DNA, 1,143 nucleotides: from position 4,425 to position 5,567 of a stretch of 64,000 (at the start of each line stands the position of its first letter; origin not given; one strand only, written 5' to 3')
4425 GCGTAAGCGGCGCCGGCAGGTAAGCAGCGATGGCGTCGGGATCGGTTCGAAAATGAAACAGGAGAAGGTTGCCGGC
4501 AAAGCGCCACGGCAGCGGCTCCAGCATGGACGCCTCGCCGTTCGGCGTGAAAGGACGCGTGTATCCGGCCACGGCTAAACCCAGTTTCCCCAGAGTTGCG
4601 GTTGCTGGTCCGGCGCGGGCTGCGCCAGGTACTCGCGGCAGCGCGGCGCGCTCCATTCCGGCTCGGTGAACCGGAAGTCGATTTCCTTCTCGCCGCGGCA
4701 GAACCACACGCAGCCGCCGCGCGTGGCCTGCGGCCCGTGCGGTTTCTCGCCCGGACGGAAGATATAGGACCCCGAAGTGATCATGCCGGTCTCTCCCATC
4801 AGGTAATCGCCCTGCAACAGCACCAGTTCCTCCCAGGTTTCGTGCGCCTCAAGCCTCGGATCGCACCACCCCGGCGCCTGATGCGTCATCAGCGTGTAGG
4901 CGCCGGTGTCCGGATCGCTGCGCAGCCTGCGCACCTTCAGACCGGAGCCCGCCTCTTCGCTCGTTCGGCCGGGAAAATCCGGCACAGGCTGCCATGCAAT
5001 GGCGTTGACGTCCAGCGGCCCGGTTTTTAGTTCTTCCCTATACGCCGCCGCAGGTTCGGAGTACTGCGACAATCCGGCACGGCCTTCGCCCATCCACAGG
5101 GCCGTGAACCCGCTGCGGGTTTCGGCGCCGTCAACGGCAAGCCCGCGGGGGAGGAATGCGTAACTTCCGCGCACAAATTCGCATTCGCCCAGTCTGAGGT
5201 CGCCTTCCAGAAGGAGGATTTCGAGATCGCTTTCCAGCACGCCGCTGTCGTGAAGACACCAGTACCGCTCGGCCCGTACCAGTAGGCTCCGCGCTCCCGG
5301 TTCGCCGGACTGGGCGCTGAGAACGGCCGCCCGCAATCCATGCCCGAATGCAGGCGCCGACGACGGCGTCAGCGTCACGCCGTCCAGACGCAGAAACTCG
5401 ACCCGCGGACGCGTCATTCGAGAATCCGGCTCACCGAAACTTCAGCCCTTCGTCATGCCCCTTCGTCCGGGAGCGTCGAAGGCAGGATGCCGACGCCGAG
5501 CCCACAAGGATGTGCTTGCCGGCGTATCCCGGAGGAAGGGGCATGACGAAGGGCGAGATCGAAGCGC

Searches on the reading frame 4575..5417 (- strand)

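Call 26: search_protein_families(library=pfam, proteins=[window:4575-5417:-])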
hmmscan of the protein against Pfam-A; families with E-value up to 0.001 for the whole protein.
window:4575-5417:- (280 aa): 2 families
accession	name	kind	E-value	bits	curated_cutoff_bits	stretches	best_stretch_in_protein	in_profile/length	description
PF14499.12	DUF4437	-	3.4e-16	59.6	24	1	37-245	31-246/250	Domain of unknown function (DUF4437)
PF12973.13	Cupin_7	-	1.6e-11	44.3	27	1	157-240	17-99/105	ChrR Cupin-like domain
